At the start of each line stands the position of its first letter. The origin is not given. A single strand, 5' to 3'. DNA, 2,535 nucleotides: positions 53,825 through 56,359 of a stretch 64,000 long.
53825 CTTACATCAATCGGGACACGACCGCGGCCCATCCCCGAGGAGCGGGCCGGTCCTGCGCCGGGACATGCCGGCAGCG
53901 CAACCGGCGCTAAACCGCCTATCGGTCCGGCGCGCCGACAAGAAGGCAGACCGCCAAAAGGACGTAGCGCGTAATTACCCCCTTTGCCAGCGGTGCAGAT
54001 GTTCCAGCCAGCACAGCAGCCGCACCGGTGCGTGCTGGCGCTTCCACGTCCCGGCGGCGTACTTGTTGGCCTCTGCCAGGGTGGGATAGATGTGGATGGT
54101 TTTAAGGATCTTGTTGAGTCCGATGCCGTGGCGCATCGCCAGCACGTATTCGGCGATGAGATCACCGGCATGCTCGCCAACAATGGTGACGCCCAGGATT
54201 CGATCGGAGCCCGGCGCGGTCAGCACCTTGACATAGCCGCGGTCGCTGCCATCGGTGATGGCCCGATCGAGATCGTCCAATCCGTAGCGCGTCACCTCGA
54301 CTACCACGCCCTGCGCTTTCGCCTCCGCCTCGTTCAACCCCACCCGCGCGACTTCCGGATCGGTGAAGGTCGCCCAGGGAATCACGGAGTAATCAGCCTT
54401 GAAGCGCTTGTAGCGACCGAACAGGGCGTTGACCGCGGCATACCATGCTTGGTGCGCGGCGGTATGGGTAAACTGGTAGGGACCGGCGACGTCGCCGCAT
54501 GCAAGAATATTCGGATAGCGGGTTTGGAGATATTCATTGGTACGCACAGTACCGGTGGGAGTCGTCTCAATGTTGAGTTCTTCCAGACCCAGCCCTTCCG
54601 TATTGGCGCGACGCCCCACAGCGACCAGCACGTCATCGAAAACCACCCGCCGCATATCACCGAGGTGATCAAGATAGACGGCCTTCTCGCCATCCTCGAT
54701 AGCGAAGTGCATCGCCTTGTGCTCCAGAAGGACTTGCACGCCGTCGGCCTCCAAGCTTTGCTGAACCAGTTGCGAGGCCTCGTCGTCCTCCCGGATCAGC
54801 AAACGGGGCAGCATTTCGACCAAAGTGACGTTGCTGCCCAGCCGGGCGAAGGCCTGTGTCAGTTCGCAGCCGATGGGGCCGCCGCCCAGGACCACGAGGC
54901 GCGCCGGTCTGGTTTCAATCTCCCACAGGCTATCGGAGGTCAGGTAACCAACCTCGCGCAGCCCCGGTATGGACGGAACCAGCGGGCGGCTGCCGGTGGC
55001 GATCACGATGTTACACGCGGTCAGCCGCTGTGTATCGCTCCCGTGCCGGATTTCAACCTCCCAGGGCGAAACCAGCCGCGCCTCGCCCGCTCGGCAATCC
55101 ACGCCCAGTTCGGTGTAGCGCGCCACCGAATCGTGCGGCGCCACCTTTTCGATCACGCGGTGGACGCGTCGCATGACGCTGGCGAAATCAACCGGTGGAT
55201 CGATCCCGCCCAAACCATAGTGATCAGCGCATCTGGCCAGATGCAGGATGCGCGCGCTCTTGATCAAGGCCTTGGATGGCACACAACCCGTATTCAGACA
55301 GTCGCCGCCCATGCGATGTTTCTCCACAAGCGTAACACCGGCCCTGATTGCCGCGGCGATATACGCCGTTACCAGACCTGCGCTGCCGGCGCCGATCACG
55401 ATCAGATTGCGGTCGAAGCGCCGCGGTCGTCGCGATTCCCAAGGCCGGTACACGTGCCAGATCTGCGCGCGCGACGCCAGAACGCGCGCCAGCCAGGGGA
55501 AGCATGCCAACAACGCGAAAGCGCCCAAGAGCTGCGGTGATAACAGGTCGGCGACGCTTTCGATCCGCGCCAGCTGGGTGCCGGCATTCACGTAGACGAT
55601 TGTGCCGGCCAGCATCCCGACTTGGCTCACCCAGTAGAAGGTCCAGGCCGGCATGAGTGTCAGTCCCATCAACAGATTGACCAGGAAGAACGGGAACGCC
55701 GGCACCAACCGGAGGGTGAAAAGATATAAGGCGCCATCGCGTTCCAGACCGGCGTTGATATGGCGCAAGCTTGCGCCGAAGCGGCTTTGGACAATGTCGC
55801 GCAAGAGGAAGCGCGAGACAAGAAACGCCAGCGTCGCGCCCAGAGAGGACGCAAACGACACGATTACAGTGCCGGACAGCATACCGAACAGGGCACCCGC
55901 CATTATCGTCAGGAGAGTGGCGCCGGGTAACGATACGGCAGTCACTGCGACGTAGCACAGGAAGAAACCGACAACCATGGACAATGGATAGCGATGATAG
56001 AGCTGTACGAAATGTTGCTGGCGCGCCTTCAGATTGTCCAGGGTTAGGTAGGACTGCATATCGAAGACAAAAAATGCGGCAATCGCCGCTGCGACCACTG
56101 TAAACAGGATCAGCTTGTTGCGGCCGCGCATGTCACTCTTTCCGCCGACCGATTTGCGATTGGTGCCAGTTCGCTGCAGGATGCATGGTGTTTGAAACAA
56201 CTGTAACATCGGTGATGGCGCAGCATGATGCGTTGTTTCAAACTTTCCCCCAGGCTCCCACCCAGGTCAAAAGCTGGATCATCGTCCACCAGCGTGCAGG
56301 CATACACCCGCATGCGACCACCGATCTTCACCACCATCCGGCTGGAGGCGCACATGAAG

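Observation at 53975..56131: DedA-family membrane domain fused to a class I FAD disulfide oxidoreductase, with an AhpD-like protein immediately downstream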

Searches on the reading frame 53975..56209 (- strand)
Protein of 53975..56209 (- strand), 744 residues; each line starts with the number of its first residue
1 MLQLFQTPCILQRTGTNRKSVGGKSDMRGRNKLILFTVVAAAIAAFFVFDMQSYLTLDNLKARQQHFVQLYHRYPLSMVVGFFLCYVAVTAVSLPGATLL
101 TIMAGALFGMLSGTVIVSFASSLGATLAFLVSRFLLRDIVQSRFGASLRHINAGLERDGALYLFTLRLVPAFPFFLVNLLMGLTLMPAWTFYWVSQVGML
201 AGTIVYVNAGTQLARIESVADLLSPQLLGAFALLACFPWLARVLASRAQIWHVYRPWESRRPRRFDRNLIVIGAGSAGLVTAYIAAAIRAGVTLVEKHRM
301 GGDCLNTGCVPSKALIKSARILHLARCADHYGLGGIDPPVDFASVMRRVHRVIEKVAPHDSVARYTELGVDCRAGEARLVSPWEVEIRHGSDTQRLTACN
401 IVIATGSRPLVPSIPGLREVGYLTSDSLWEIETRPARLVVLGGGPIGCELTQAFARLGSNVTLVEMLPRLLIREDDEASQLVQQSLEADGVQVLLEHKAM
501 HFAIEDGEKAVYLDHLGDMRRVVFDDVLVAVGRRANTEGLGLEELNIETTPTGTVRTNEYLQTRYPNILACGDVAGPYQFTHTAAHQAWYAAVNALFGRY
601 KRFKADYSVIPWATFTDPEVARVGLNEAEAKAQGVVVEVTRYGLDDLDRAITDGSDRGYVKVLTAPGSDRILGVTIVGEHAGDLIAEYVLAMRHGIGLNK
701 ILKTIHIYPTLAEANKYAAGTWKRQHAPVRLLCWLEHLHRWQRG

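Call 3: search_protein_families(library=pfam, proteins=[window:53975-56209:-])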
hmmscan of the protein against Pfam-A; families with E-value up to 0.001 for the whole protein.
window:53975-56209:- (744 aa): 11 families
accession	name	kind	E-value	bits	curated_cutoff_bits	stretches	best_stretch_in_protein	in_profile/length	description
PF07992.20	Pyr_redox_2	-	1.2e-61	209.2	26.1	1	268-588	2-291/291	Pyridine nucleotide-disulphide oxidoreductase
PF02852.28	Pyr_redox_dim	-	4.2e-30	104.6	25.3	1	610-718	1-109/110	Pyridine nucleotide-disulphide oxidoreductase, dimerisation domain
PF00070.33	Pyr_redox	-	4.9e-21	75.5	22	1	437-503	1-67/82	Pyridine nucleotide-disulphide oxidoreductase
PF09335.16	VTT_dom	-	6.3e-20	72.3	33.9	1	98-211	4-122/123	VTT domain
PF01134.28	GIDA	-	1e-07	31.9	22.1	1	269-318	2-49/391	Glucose inhibited division protein A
PF13738.12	Pyr_redox_3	-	1.3e-07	31.6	30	1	391-572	118-305/305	Pyridine nucleotide-disulphide oxidoreductase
PF01262.27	AlaDh_PNT_C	-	4.4e-07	30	23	0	433-472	26-65/214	Alanine dehydrogenase/PNT, C-terminal domain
PF13450.12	NAD_binding_8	-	2e-06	28.4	21.9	0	271-305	1-36/68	NAD(P)-binding Rossmann-like domain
PF01266.30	DAO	-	2.9e-06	27.5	27.9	1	269-301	2-35/353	FAD dependent oxidoreductase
PF03486.20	HI0933_like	-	4e-05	23.6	50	0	268-301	2-35/244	HI0933-like protein Rossmann domain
PF13434.12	Lys_Orn_oxgnase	-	9.8e-05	22.1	21.3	1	384-493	133-245/339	L-lysine 6-monooxygenase/L-ornithine 5-monooxygenase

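Call 4: search_protein_families(library=ncbifam, proteins=[window:53975-56209:-])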
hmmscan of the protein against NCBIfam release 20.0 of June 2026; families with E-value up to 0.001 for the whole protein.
window:53975-56209:- (744 aa): 54 families (the best 25 are shown)
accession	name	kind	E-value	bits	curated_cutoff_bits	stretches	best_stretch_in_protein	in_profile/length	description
NF004991.0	PRK06370.1-3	subfamily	1.2e-153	512.4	620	1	257-743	27-508/509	FAD-containing oxidoreductase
TIGR01350.1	lipoamide_DH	equivalog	1.3e-116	390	408.8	1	268-725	3-457/461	dihydrolipoyl dehydrogenase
TIGR02053.1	MerA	equivalog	3.6e-115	385.6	454.45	1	268-725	2-456/465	mercury(II) reductase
NF004947.0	PRK06292.2-5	equivalog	1.5e-95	320.9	592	1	268-722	5-458/474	dihydrolipoyl dehydrogenase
NF004992.0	PRK06370.1-4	equivalog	2e-95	319.9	629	1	269-713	7-446/459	FAD-containing oxidoreductase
NF004946.0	PRK06292.2-4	subfamily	6.8e-89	298.8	634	1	268-718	5-466/487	dihydrolipoyl dehydrogenase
NF004943.0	PRK06292.2-1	equivalog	2.8e-83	280.2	432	1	268-719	5-452/456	dihydrolipoyl dehydrogenase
NF010311.1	PRK13748.1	subfamily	1e-81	275.5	600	1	266-724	97-550/560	mercury(II) reductase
NF003585.0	PRK05249.1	equivalog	6.1e-80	269.1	465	1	265-719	5-454/464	Si-specific NAD(P)(+) transhydrogenase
NF004776.0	PRK06116.1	equivalog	1.2e-79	268.4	480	1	267-713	5-444/450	glutathione-disulfide reductase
NF004990.0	PRK06370.1-1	equivalog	4.8e-79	266.2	842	1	264-713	4-446/459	FAD-containing oxidoreductase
NF005884.0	PRK07846.1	equivalog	3.6e-76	256.6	501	1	268-713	5-442/454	mycothione reductase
TIGR01424.1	gluta_reduc_2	equivalog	8.2e-76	255.4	606.05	1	265-713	1-440/446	glutathione-disulfide reductase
NF005572.0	PRK07251.1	equivalog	8.7e-75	252.1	537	1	268-714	5-431/438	FAD-containing oxidoreductase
NF005883.0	PRK07845.1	equivalog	1.2e-73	248.7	479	1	268-719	4-456/466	NAD(P)H-quinone dehydrogenase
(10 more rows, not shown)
